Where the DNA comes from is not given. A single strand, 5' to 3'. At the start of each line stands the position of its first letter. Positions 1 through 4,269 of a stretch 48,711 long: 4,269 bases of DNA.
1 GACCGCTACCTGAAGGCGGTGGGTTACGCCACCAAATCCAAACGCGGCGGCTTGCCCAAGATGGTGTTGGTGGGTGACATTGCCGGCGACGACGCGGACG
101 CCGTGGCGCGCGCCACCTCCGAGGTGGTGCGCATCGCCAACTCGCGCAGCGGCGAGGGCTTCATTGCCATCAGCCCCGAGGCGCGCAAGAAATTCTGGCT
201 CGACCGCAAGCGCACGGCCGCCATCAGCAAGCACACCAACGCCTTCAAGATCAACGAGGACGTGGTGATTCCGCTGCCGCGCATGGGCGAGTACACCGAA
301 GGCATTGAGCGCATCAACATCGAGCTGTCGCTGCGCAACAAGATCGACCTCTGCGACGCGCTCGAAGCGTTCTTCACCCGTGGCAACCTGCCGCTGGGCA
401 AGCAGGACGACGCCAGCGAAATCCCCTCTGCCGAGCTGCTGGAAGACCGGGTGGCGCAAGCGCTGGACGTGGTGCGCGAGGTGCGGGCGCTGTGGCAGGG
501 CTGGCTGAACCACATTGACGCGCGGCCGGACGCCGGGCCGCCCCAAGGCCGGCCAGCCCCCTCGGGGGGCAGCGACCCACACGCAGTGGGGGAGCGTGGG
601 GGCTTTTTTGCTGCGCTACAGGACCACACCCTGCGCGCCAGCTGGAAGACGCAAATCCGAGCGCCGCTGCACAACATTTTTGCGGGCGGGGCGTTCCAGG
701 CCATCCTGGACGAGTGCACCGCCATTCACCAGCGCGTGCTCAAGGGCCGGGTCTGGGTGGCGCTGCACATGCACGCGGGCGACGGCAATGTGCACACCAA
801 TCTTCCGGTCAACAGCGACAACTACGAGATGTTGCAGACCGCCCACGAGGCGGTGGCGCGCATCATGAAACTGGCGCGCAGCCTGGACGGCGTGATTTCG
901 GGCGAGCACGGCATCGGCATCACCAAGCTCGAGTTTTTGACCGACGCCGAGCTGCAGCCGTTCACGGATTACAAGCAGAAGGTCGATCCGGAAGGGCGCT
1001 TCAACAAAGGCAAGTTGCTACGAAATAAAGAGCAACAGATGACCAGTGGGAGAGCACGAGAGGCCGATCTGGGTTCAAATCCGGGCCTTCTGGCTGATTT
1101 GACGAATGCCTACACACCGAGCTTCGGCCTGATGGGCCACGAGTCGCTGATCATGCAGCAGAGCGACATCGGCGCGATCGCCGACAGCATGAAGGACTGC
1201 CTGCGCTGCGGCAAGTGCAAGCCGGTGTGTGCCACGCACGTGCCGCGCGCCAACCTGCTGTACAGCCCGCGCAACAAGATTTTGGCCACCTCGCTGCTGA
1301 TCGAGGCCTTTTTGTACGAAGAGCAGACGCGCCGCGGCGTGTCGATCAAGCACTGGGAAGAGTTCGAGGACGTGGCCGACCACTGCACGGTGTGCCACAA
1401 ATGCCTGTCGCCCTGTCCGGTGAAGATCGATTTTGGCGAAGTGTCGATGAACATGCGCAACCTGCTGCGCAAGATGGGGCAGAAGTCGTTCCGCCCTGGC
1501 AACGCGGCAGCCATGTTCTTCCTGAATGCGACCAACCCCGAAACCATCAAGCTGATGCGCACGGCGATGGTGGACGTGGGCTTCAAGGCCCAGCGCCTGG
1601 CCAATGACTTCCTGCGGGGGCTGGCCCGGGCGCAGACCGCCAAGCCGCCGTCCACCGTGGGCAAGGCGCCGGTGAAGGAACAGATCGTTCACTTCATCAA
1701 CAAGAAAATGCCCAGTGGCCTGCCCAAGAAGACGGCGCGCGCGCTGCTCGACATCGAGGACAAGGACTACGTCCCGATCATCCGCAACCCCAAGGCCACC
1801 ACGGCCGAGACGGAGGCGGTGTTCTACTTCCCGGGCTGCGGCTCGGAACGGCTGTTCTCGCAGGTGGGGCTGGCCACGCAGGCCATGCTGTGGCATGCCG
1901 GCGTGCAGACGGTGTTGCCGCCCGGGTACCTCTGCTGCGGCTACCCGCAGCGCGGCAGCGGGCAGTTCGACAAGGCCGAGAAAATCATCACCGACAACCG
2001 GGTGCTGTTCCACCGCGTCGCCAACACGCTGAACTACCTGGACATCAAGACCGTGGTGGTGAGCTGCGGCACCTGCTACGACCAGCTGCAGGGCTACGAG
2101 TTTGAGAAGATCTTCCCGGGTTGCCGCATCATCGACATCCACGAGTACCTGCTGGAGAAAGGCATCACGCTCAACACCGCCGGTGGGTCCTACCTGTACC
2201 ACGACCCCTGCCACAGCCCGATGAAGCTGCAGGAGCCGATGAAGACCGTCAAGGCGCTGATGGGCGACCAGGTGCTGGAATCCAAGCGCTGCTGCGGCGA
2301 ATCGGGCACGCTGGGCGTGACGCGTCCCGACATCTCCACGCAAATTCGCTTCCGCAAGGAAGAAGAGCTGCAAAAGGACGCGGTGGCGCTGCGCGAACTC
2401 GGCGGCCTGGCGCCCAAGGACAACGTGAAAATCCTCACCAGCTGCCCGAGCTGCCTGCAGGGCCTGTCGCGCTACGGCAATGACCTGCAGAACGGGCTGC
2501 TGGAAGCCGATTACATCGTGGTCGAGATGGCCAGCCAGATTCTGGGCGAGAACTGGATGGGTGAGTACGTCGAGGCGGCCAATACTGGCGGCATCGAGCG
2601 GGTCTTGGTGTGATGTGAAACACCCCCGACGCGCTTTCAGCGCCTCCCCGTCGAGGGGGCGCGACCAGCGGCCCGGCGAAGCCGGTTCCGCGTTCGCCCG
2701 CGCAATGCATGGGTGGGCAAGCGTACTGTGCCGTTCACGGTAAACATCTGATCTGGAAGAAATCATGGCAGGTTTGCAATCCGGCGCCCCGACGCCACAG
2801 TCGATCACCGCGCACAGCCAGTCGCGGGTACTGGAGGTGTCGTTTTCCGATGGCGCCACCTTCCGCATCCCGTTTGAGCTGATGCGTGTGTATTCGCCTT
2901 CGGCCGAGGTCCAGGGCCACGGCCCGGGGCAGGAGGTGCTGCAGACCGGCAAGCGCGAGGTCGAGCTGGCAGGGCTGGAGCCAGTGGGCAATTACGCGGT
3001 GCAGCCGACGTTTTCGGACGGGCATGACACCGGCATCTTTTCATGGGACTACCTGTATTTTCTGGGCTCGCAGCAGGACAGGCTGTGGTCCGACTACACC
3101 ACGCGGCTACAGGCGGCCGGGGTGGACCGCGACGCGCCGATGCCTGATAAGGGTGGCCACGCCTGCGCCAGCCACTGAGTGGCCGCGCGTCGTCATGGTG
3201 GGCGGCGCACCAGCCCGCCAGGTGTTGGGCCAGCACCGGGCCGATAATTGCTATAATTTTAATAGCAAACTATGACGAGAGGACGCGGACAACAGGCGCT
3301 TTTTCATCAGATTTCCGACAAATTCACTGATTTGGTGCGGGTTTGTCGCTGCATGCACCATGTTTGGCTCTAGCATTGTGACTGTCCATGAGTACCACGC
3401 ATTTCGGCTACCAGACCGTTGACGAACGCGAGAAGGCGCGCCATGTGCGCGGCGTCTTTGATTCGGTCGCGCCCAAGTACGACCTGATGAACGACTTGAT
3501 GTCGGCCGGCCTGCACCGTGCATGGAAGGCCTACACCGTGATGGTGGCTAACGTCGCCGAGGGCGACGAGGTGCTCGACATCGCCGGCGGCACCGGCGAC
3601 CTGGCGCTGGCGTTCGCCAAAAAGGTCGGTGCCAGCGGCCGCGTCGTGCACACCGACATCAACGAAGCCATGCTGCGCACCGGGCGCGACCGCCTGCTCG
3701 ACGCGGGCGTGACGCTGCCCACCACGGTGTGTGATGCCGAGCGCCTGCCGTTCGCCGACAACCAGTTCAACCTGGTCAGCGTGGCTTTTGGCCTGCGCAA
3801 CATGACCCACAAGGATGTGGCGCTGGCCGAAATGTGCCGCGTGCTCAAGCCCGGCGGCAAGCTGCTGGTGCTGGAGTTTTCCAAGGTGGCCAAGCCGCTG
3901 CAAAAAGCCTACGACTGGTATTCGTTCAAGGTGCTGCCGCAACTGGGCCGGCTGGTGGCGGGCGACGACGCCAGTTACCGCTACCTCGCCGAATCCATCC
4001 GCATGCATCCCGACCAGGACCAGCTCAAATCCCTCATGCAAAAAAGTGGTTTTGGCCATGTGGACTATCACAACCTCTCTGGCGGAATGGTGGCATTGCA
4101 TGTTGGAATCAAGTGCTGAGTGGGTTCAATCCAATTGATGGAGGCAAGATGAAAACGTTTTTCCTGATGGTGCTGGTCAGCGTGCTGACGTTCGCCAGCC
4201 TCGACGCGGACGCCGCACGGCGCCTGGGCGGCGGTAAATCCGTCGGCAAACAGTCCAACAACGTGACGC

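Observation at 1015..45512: A dispersed ~60-70 nt repeat with an AT-rich palindromic core: 9 copies in 48.7 kb, seven overlapping coding sequence in frame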

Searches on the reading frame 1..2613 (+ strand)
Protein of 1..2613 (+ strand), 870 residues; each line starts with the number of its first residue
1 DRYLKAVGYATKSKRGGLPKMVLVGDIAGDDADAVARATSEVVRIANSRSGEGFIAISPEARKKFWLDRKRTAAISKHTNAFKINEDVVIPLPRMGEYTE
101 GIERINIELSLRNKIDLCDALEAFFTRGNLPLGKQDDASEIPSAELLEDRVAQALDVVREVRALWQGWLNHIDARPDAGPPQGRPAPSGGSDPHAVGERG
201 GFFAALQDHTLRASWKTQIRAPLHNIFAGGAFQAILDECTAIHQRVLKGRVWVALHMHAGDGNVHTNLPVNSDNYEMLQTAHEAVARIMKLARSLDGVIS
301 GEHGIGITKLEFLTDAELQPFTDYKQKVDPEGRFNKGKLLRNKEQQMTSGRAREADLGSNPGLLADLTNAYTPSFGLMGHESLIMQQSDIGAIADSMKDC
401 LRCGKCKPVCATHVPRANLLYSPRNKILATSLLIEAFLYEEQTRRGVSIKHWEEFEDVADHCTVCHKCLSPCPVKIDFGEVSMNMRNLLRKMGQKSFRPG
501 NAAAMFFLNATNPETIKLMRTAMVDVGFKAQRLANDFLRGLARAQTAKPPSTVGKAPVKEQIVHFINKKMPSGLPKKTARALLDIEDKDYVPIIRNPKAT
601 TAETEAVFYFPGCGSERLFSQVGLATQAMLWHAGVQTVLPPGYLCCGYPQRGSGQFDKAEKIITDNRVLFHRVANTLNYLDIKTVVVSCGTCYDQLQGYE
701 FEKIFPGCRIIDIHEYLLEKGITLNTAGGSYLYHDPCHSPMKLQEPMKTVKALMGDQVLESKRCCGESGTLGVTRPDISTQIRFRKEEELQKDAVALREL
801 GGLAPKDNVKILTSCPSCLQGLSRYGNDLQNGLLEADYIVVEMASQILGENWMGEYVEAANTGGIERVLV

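Call 8: search_protein_families(library=pfam, proteins=[window:1-2613:+], max_evalue=0.01)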
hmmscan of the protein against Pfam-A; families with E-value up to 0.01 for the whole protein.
window:1-2613:+ (870 aa): 9 families
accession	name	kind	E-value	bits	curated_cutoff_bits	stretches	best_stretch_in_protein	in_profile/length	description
PF02913.24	FAD-oxidase_C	-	9.9e-24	84.8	21.2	2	236-339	141-248/248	FAD linked oxidases, C-terminal domain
PF11880.13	DUF3400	-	3.4e-21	75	25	1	823-870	1-45/45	Domain of unknown function (DUF3400)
PF02754.22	CCG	-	5.2e-13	49.3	20.6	2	607-696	1-84/85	Cysteine-rich domain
PF13183.11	Fer4_8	-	8e-08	33.2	27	1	397-476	2-68/68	4Fe-4S dicluster domain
PF13534.11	Fer4_17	-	1.4e-05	26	22.2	0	394-414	40-60/61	4Fe-4S dicluster domain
PF13746.11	Fer4_18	-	9.9e-05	23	27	0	454-478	53-77/114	4Fe-4S dicluster domain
PF14697.11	Fer4_21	-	0.0011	19.5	35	1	453-474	32-53/59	4Fe-4S dicluster domain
PF12838.12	Fer4_7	-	0.0066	17.3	27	1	400-476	2-52/52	4Fe-4S dicluster domain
PF13237.11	Fer4_10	-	0.0067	16.8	25.5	1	397-473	6-53/53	4Fe-4S dicluster domain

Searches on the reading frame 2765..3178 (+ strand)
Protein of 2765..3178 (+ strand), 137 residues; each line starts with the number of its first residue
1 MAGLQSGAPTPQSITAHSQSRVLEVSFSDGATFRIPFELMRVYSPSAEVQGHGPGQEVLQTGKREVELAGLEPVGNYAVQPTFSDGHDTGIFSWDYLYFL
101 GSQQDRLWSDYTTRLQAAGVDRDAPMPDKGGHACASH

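Call 46: search_protein_families(library=pfam, proteins=[window:2765-3178:+], max_evalue=0.001)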
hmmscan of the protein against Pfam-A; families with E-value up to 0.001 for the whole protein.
window:2765-3178:+ (137 aa): 1 family
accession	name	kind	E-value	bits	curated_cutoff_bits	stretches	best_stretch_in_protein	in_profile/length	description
PF06155.17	GBBH-like_N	-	8e-31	107.1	22.8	1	14-98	1-85/85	Gamma-butyrobetaine hydroxylase-like, N-terminal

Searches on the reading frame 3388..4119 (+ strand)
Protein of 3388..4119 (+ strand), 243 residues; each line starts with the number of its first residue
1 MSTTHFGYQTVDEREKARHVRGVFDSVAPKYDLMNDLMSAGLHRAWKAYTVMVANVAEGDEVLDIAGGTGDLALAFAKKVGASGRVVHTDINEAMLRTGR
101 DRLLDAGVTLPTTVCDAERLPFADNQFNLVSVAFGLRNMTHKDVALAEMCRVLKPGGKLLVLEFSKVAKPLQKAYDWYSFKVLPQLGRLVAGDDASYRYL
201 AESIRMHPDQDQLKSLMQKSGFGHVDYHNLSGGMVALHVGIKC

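Call 29: find_related_loci(query=window:3388-4119:+, collection=metagenome_contigs, flank=10000)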
Query window:3388-4119:+ (243 aa) in metagenome_contigs; peptide patterns used: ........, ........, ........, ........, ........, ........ (x = any residue, [..] = any of these).
600 stretches matched a pattern (row limit reached: there are more); 600 encode a relative of the query (tblastn E <= 1e-3); the best 80 are kept; 80 distinct loci.
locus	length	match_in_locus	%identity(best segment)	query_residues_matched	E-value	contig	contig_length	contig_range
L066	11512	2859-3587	85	1-243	9e-143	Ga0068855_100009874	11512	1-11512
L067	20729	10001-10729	85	1-243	3e-142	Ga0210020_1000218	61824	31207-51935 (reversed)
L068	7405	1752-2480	84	1-243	3e-142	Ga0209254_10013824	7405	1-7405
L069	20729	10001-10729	84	1-243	4e-142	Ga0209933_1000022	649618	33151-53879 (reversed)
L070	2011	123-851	84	1-243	7e-152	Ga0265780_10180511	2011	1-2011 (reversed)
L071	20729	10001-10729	83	1-243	1e-141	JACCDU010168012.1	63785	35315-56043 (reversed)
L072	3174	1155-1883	84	1-243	3e-147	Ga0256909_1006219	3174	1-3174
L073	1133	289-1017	83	1-243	2e-155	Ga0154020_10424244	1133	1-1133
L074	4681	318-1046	84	1-243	8e-143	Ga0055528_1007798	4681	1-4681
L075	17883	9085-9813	81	1-243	7e-141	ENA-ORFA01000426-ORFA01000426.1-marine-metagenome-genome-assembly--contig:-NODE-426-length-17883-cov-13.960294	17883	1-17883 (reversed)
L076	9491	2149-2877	82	1-243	2e-140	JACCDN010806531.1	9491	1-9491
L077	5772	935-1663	82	1-243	7e-140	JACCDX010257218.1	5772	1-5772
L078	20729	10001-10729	82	1-243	6e-139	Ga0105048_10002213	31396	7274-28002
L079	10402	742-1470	80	1-243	5e-139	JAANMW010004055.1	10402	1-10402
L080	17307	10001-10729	83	1-243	4e-139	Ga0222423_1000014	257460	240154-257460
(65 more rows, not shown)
